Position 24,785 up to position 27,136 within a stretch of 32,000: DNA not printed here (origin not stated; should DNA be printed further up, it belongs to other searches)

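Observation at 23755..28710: Compact three-gene operon: SbnA/cysteine-synthase-like enzyme, large FAD/NAD(P)-binding protein and Y4yA-like type III PLP enzyme (orphan small-molecule pathway)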

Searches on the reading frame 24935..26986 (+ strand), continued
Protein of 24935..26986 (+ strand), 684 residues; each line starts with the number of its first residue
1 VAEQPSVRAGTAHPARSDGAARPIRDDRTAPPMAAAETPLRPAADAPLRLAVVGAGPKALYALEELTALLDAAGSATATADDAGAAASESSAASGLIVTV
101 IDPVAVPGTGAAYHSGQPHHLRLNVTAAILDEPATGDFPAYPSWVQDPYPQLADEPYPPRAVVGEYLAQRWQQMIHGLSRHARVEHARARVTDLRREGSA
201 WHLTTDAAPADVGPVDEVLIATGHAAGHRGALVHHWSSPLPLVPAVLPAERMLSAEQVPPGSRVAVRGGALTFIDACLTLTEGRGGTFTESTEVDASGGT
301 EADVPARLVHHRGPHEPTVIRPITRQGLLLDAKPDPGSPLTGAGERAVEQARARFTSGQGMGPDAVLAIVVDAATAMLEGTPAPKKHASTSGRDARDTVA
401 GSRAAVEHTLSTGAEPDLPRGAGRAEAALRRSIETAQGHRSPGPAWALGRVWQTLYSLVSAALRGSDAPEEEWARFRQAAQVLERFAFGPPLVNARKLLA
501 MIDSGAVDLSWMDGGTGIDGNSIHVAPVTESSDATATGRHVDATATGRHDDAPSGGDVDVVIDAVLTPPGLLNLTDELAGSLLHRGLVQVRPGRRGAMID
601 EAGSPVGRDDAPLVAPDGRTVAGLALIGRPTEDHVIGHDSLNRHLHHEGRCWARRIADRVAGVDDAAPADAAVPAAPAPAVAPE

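Call 18: get_annotated_region(hit=H2, flank=7000)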
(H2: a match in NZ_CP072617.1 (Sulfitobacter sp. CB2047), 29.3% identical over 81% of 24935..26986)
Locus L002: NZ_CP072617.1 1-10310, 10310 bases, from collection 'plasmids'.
description: Sulfitobacter sp. CB2047 plasmid pSpoCB-4, complete sequence
organism: Sulfitobacter sp. CB2047 (NCBI taxid 1525218)
taxonomy: Bacteria; Pseudomonadota; Alphaproteobacteria; Rhodobacterales; Roseobacteraceae; Sulfitobacter; Sulfitobacter sp. CB2047
host: -; source: -; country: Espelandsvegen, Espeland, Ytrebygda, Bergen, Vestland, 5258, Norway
typing (MOB-suite, as given by PLSDB): non-mobilizable; replicon rep_cluster_613
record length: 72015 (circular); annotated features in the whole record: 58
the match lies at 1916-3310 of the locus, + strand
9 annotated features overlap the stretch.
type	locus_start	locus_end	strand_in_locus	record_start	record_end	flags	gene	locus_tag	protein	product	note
CDS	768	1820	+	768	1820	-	sbnA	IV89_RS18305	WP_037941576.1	2,3-diaminopropionate biosynthesis protein SbnA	GO:0009058 - biosynthetic process [Evidence IEA]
CDS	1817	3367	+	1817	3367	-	-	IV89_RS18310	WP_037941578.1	FAD/NAD(P)-binding protein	-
CDS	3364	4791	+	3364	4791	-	-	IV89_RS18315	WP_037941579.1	Y4yA family PLP-dependent enzyme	-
CDS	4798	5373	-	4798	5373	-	-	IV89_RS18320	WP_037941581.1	PAS and helix-turn-helix domain-containing protein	-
CDS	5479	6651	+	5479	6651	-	-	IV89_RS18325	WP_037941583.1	acetyl-CoA acetyltransferase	-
CDS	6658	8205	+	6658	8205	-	-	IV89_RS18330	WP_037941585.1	AMP-binding protein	-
CDS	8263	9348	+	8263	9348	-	-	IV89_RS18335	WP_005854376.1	C4-dicarboxylate TRAP transporter substrate-binding protein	-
CDS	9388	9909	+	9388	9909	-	-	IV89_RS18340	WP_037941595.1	TRAP transporter small permease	GO:0015740 - C4-dicarboxylate transport [Evidence IEA]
CDS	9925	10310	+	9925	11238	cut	-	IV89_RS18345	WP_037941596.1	TRAP transporter large permease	GO:0008643 - carbohydrate transport [Evidence IEA]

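Call 24: find_related_loci(query=A1, collection=genome_contigs, flank=8000)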
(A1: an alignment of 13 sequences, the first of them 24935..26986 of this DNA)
Query A1 (684 aa) in genome_contigs; peptide patterns used: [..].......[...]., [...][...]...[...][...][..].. (x = any residue, [..] = any of these).
245 stretches matched a pattern; 178 encode a relative of the query (tblastn E <= 1e-3); the best 80 are kept; 80 distinct loci.
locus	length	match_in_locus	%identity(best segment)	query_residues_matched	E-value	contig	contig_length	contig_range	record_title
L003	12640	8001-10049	99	1-683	0e+0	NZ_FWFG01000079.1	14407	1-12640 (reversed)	Brachybacterium nesterenkovii strain CIP104813, whole genome shotgun sequence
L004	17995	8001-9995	94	1-665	0e+0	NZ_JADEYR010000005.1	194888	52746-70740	Brachybacterium epidermidis strain Marseille-Q2903 NODE_5_length_194888_cov_6.58028, whole genome shotgun sequence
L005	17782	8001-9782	59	20-678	0e+0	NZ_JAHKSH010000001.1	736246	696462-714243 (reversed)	Microbacterium sp. G2-8 NODE_1_length_736246_cov_60.301103, whole genome shotgun sequence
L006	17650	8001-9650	59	48-660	0e+0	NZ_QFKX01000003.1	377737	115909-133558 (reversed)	Brachybacterium endophyticum strain M1HQ-2 scaffold3, whole genome shotgun sequence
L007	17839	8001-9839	51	28-674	1e-169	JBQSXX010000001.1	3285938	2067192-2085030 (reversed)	Brachybacterium sp. AOP24-D1-21 AOP24-D1-21_1, whole genome shotgun sequence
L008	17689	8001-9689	52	49-657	3e-168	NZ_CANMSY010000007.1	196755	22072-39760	Uncultured Brachybacterium sp. isolate 2B1-2-63-3Z.fasta NODE_7, whole genome shotgun sequence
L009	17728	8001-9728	51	47-660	5e-166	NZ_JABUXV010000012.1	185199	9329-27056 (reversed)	Brachybacterium sp. FME24 NODE_12_length_185199_cov_197.478, whole genome shotgun sequence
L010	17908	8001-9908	47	1-668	5e-161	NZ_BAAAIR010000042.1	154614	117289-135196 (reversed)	Brachybacterium tyrofermentans strain JCM 11610 sequence042, whole genome shotgun sequence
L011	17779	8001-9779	48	43-668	8e-159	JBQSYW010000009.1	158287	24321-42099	Brachybacterium sp. 107 107_9, whole genome shotgun sequence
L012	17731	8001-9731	52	49-657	3e-157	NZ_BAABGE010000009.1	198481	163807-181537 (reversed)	Brachybacterium paraconglomeratum strain JCM 17781 sequence09, whole genome shotgun sequence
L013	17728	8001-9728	49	43-660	1e-155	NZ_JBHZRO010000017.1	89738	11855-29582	Brachybacterium vulturis strain HQB-332 NODE_17_length_89738_cov_159.864356, whole genome shotgun sequence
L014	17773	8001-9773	49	14-664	2e-154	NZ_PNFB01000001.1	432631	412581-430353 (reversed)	Brachybacterium sp. YJGR34 Scaffold1_1, whole genome shotgun sequence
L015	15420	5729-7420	51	45-660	2e-153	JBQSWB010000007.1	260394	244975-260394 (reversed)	Brachybacterium sp. AOP43-C2-M15 AOP43-C2-M15_7, whole genome shotgun sequence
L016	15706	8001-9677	49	42-664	5e-152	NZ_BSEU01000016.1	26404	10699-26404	Brachybacterium conglomeratum strain VKM Ac-1975 spades_K_default_16, whole genome shotgun sequence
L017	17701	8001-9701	49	47-652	6e-150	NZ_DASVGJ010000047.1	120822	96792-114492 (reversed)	MAG: Brachybacterium sp. isolate SMAG_U2112 k141_1569080, whole genome shotgun sequence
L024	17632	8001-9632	39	48-664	8e-102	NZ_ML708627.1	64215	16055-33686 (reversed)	Kocuria coralli strain SCSIO 13007 Scaffold18, whole genome shotgun sequence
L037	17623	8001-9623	34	48-656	2e-71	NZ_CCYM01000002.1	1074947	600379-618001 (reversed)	Nigerium massiliense strain SIT7, whole genome shotgun sequence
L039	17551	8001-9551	35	46-662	3e-70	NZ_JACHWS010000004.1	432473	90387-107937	Hoyosella altamirensis strain DSM 45258 Ga0310548_04, whole genome shotgun sequence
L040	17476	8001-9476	37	48-657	8e-70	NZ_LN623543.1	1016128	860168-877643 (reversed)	Tessaracoccus massiliensis strain SIT6, whole genome shotgun sequence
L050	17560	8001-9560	33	22-645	1e-63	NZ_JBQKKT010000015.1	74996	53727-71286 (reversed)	Luteococcus sp. Sow4_B9 contig00015, whole genome shotgun sequence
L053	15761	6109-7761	35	47-659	7e-63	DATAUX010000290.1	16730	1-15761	MAG TPA_asm: Solirubrobacteraceae bacterium isolate SMAG_U5583 k141_1673938, whole genome shotgun sequence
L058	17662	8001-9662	33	48-657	6e-62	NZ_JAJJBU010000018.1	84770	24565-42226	Arthrobacter cryoconiti strain Cr6-08 contig18, whole genome shotgun sequence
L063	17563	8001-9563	35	48-660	2e-59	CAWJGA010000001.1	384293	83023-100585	MAG: uncultured Actinomycetes bacterium isolate MFD01213.bin.3.342 genome assembly, contig: contig_1245, whole genome sh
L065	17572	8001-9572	34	49-657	8e-58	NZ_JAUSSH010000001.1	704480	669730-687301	Paeniglutamicibacter psychrophenolicus strain CC174 Ga0466885_01, whole genome shotgun sequence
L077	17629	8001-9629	31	41-657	2e-54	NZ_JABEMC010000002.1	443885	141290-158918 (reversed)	Brevibacterium luteolum strain CCUG 46604 CCUG46604_2, whole genome shotgun sequence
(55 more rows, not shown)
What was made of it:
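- Many hosts are halotolerant or marine, including Brachybacterium, Kocuria, Corynebacterium halotolerans, Zhihengliuella salsuginis, Sulfitobacter and Rhodopirellula (call 24).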

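Call 27: search_solved_structures(query=window:24935-26986:+, max_evalue=1)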
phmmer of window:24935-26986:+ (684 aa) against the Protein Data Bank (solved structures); distinct sequences matched with E-value up to 1: 0.
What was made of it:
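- Tried and rejected: A single-sequence PDB search with the flavoprotein found nothing (call 27).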

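Call 30: search_solved_structures(query=A1, max_evalue=1)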
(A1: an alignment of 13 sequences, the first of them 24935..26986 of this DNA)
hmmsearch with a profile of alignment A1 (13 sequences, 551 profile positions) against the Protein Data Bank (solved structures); distinct sequences matched with E-value up to 1: 16.
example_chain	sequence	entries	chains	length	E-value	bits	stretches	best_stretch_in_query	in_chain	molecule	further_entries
8cp2_A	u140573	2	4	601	2.8e-50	174.7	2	4-267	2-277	FAD-binding protein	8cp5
5ipy_A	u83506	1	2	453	0.00035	22.6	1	4-163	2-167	Flavin-containing monooxygenase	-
5gsn_A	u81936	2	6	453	0.00035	22.5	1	4-163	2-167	Flavin-containing monooxygenase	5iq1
5iq4_A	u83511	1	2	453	0.00075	21.5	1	4-163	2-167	Flavin-containing monooxygenase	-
2c7g_A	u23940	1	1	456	0.0013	20.7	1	3-58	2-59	NADPH-FERREDOXIN REDUCTASE FPRA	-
1lqt_A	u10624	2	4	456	0.0034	19.3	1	3-46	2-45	FprA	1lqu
2gv8_A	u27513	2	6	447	0.037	15.9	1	6-217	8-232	monooxygenase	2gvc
1vqw_A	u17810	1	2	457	0.04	15.8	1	6-217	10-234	PROTEIN WITH SIMILARITY TO FLAVIN-CONTAINING MONOOXYGENASES AND TO MAMMALIAN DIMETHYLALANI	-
3oc4_A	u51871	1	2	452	0.14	14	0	5-37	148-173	Oxidoreductase, pyridine nucleotide-disulfide family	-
2gmh_A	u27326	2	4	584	0.18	13.6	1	4-48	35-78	Electron transfer flavoprotein-ubiquinone oxidoreductase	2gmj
4ylf_B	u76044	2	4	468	0.3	12.9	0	5-52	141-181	Dihydropyrimidine dehydrogenase subunit A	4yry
1cjc_A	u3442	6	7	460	0.7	11.7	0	5-46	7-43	PROTEIN (ADRENODOXIN REDUCTASE) | ADRENODOXIN REDUCTASE | NADPH:ADRENODOXIN OXIDOREDUCTASE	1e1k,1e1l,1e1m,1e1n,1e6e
2xlp_A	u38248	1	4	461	0.79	11.5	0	4-162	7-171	FLAVIN-CONTAINING MONOOXYGENASE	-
2xls_A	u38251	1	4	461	0.79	11.5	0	4-162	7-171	FLAVIN-CONTAINING MONOOXYGENASE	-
2vq7_A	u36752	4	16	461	0.83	11.4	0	4-162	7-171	FLAVIN-CONTAINING MONOOXYGENASE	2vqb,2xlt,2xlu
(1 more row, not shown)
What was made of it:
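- On FzmM/CreE/PcxL-type class B N-hydroxylating flavin monooxygenases: The profile hits 8cp2 at E 2.8e-50 (call 30).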

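Call 38: search_solved_structures(query=A2, max_evalue=0.00001, show_alignments=1)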
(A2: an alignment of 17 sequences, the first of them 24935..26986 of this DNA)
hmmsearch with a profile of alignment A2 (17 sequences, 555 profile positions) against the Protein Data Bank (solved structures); distinct sequences matched with E-value up to 0.00001: 1.
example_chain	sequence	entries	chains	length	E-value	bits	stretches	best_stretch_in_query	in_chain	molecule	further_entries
8cp2_A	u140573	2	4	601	5.7e-43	150.6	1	6-268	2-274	FAD-binding protein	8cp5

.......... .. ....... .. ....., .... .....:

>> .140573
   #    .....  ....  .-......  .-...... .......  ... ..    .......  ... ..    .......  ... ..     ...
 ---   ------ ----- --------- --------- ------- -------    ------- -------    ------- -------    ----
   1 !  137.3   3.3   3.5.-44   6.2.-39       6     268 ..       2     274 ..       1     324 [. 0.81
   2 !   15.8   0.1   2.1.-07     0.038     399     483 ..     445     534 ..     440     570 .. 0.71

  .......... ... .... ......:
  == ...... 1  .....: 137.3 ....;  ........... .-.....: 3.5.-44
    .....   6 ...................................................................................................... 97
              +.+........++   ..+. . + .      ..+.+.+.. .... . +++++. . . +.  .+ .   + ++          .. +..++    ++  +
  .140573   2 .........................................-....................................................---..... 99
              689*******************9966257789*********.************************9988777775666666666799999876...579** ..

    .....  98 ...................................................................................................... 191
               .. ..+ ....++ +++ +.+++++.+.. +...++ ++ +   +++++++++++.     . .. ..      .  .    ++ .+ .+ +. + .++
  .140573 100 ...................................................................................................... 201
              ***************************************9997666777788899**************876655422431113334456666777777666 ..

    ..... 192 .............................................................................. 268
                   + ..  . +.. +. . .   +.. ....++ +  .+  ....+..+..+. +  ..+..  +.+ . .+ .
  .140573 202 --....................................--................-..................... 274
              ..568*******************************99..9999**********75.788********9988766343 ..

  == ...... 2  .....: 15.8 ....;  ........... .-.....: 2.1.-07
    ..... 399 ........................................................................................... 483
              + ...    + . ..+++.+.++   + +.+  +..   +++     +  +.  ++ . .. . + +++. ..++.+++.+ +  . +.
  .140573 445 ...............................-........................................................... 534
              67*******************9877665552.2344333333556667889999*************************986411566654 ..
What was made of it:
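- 24935..26989 (+): FzmM/CreE/PcxL-type class B flavin N-monooxygenase (684 aa), with low-complexity inserts and an in-frame 27-nt tandem duplication at 26530-26589. A family profile hits PDB 8cp2 (aspartate N-hydroxylase) at E 2.8e-50 (calls 30, 38).
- On FzmM/CreE/PcxL-type class B N-hydroxylating flavin monooxygenases: Arg13 and Arg266 correspond to K58 and K333, but the 409-416 helix was not alignable (call 38).
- The region of FzmM that binds aspartate (Arg409-Arg416) could not be aligned to this family (call 38), so the flavoprotein's substrate is unconstrained.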

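Call 46: predict_structure(alignment_id=A2)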
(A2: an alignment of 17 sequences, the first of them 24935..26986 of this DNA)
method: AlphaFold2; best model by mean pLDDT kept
length: 684 residues; sequences in the alignment: 17
mean_pLDDT: 80.7   pTM: 0.82
mean pLDDT of the five models: 80.7, 79.3, 79.1, 79.0, 74.9
residues with pLDDT >= 90: 385; 70-90: 142; 50-70: 43; < 50: 114
segments of 3 or more residues with pLDDT < 50: 1-41, 82-93, 386-397, 530-554, 665-684
pLDDT, mean of each block of 10 residues (from residue 1): 27 30 33 41 73 94 96 72 46 75 87 89 91 92 96 94 95 94 93 93 91 94 87 94 93 97 94 96 97 59 72 98 91 85 94 81 93 94 53 45 93 89 92 90 93 91 86 91 92 95 96 90 74 43 36 65 92 93 95 90 90 90 93 74 86 94 51 31 30
secondary structure, 60 per line:
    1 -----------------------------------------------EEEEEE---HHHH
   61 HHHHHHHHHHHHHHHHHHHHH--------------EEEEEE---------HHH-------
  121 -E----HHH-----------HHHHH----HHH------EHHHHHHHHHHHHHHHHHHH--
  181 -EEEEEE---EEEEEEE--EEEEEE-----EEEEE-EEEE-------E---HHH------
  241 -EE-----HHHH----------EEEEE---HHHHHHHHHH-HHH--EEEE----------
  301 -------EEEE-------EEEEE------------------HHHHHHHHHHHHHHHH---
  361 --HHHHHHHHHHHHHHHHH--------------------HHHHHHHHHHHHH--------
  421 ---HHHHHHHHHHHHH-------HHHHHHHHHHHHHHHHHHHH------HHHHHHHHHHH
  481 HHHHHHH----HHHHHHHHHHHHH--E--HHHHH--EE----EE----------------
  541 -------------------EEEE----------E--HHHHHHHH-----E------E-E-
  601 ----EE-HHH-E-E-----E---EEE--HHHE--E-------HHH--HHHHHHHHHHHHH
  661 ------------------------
elements in order (helices of 4 or more, strands of 3 or more residues): E48-53 H57-81 E96-101 H141-145 H160-178 E182-187 E191-197 E200-205 E211-215 E217-220 H249-252 E263-267 H271-280 E287-290 E308-311 E319-323 H342-357 H363-379 H400-412 H424-436 H444-463 H470-487 H492-504 H510-514 E560-563 H577-584 E624-626 H648-660

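Call 48: search_protein_families(library=pfam, alignment_id=A3, max_evalue=0.00001)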
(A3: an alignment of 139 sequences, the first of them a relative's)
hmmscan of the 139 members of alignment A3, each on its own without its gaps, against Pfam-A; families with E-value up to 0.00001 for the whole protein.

A. member 1, L001:3990-5360:+ (457 aa): 2 families
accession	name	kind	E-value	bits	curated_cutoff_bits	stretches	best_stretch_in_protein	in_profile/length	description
PF13191.12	AAA_16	-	2.8e-10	41.4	32.6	1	15-195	1-161/167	AAA ATPase domain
PF13401.12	AAA_22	-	5.4e-06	27.2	27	0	48-206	12-122/130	AAA domain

B. families by the number of members that match (of 139 scanned): 132 families (the first 25 are shown)
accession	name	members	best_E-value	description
PF16242.11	Pyrid_ox_like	5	5.6e-39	Pyridoxamine 5'-phosphate oxidase like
PF01243.27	PNPOx_N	5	5.2e-13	Pyridoxamine 5'-phosphate oxidase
PF07690.21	MFS_1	4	6e-59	Major Facilitator Superfamily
PF08240.17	ADH_N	4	2.7e-23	Alcohol dehydrogenase GroES-like domain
PF00107.32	ADH_zinc_N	4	3e-23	Zinc-binding dehydrogenase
PF07676.18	PD40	4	1.9e-13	WD40-like Beta Propeller Repeat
PF01327.26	Pep_deformylase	3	2.2e-48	Polypeptide deformylase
PF12697.13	Abhydrolase_6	3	1.1e-25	Alpha/beta hydrolase family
PF00196.25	GerE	3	1e-18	Bacterial regulatory proteins, luxR family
PF13401.12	AAA_22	3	6.1e-08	AAA domain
PF01593.30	Amino_oxidase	2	1.5e-65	Flavin containing amine oxidoreductase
PF01434.24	Peptidase_M41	2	6.5e-54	Peptidase family M41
PF13561.12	adh_short_C2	2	6.4e-50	Enoyl-(Acyl carrier protein) reductase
PF00106.31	adh_short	2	6.3e-43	short chain dehydrogenase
PF00004.35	AAA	2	4.1e-42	ATPase family associated with various cellular activities (AAA)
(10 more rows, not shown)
